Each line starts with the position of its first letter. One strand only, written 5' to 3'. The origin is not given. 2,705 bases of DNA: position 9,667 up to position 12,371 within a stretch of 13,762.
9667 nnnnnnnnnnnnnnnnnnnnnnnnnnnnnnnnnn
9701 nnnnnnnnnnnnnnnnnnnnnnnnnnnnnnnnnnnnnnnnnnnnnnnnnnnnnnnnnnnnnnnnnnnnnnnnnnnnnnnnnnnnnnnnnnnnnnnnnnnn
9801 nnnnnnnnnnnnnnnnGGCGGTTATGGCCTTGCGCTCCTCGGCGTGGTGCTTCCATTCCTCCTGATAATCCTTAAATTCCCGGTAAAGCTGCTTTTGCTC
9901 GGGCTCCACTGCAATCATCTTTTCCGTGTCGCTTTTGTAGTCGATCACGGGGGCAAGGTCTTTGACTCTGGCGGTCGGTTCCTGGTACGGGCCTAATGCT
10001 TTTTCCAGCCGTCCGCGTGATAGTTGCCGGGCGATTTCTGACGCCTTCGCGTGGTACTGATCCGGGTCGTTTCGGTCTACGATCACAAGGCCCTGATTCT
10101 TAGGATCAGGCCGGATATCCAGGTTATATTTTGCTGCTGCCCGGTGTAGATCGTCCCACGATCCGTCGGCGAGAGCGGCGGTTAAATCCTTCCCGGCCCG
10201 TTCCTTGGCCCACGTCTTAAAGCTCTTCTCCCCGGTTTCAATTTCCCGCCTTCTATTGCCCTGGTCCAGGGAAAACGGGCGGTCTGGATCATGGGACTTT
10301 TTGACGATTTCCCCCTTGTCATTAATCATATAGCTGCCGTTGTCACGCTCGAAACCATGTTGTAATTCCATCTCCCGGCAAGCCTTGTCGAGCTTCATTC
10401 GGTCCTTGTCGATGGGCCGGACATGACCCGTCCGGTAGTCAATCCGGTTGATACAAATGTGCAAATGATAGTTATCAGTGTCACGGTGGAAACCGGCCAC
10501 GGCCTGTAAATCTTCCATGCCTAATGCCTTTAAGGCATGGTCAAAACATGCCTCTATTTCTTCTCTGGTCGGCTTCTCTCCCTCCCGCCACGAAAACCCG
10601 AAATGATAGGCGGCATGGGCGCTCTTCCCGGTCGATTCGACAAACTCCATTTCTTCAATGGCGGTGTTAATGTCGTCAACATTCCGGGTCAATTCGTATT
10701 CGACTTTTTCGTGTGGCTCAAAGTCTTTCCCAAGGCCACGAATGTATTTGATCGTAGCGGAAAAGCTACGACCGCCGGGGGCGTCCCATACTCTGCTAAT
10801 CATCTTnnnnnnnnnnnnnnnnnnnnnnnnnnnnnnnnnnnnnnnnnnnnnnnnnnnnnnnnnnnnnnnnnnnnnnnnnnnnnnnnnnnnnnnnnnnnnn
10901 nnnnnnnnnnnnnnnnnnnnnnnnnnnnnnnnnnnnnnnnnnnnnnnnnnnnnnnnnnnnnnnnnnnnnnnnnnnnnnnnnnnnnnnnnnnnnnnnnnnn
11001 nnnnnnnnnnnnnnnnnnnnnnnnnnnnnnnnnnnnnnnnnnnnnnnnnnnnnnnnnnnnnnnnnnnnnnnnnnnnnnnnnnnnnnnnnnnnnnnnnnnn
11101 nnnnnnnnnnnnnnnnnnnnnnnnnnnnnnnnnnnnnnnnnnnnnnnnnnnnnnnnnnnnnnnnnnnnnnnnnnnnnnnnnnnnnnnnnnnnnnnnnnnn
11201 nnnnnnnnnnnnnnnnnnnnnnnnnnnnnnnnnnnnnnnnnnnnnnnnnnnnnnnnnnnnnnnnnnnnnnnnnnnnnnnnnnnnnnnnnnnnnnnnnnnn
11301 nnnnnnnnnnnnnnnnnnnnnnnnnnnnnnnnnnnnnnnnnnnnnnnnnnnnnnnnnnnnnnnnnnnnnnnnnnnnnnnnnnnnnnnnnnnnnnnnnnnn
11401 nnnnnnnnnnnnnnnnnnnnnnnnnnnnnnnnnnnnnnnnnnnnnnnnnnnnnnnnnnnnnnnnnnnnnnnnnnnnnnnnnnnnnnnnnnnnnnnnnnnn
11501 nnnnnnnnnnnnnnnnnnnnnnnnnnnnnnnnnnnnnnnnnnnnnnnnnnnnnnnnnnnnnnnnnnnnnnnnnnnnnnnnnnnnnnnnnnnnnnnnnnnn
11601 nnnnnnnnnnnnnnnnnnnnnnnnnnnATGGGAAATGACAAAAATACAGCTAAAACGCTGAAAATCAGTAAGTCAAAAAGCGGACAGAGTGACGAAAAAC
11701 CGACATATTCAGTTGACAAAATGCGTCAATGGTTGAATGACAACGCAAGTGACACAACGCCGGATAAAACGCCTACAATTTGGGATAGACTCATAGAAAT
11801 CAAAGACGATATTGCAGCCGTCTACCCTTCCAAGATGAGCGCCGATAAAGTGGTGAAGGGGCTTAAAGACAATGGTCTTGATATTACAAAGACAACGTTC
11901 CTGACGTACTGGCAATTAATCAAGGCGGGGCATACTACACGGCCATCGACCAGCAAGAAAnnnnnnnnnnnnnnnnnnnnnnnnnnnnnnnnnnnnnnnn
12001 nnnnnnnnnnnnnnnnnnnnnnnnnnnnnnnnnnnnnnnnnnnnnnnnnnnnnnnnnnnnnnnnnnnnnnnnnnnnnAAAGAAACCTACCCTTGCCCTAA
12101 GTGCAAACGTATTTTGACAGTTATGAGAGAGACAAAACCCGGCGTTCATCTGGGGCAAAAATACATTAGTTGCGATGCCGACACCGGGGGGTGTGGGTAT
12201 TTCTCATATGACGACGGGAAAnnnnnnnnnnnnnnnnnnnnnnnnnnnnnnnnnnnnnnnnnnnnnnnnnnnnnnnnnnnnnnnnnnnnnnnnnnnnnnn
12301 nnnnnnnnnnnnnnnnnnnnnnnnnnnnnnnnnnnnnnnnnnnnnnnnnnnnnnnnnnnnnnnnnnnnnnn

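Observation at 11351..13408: Three-gene operon of unknown function occupying the predicted leading region next to oriT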

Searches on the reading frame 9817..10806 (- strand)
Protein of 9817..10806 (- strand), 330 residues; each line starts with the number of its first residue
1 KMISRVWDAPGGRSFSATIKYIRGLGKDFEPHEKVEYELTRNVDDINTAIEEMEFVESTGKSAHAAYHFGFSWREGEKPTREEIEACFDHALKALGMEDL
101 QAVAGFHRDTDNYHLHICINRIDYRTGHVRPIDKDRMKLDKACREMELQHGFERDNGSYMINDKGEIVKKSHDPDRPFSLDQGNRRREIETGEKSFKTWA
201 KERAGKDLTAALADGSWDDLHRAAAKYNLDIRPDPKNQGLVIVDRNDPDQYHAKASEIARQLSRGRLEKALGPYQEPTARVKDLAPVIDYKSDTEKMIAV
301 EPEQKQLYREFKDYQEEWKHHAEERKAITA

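Call 89: find_related_loci(query=A13, collection=genome_contigs, flank=6000)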
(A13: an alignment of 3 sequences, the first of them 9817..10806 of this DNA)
Query A13 (330 aa) in genome_contigs; peptide patterns used: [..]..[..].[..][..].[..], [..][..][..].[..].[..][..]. (x = any residue, [..] = any of these).
180 stretches matched a pattern; 2 encode a relative of the query (tblastn E <= 1e-3); 2 distinct loci.
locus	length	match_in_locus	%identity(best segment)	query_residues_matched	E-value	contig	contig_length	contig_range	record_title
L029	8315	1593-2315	37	33-280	1e-39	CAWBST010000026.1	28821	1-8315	MAG: uncultured Alphaproteobacteria bacterium isolate MFD00822.bin.1.197 genome assembly, contig: contig_60867, whole ge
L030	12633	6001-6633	33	49-277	2e-29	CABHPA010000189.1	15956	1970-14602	MAG: Candidatus Melainabacteria bacterium isolate Melainabacteria_sp_nbed3b74 genome assembly, contig: NODE_8592_length_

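Call 90: find_related_loci(query=A13, collection=metagenome_contigs, flank=6000)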
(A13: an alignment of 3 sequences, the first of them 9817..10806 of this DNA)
Query A13 (330 aa) in metagenome_contigs; peptide patterns used: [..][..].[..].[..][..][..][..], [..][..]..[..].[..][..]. (x = any residue, [..] = any of these).
370 stretches matched a pattern; 9 encode a relative of the query (tblastn E <= 1e-3); 9 distinct loci.
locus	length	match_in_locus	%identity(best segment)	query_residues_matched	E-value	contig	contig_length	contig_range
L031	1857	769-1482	37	33-277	4e-37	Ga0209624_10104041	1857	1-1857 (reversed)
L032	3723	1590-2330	35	49-316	6e-36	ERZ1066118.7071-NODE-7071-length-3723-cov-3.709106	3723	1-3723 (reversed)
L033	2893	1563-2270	36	33-275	8e-34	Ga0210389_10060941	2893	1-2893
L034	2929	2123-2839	36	33-278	5e-34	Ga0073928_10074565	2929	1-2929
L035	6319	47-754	36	33-275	1e-33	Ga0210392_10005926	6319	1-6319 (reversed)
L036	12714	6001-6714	35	33-277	3e-33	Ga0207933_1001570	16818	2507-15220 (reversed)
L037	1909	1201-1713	37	49-233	1e-28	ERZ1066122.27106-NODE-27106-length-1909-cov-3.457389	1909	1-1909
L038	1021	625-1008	36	33-156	1e-18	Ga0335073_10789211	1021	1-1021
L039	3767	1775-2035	33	48-129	8e-9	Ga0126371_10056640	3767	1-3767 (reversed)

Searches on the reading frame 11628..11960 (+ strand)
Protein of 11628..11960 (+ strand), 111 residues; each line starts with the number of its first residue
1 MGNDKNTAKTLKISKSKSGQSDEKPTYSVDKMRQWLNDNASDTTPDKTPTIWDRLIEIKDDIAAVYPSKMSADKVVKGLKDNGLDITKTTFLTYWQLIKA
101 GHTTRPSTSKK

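Call 81: search_protein_families(library=pfam, proteins=[window:11628-11960:+], max_evalue=1)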
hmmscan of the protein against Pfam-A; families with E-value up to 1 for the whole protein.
window:11628-11960:+ (111 aa): 0 families

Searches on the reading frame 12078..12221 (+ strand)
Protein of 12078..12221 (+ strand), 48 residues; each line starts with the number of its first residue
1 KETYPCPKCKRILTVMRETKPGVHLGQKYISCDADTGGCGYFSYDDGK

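Call 102: search_protein_families(library=pfam, proteins=[window:12078-12221:+], max_evalue=1)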
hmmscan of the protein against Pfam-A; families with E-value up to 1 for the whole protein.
seq(48 aa): 4 families
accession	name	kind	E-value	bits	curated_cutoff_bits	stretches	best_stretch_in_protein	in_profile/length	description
PF14354.12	Lar_restr_allev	-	0.00016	22.3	28.6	1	2-42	2-37/58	Restriction alleviation protein Lar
PF06839.17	Zn_ribbon_GRF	-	0.002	18.6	25.9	1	5-46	2-43/45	GRF zinc finger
PF25208.1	DUF7838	-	0.019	15.3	28.5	1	4-29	7-32/55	Domain of unknown function (DUF7838)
PF21957.2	Zn_ribbon_16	-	0.041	14.3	27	1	4-43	15-54/65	Zinc beta-ribbon finger, putative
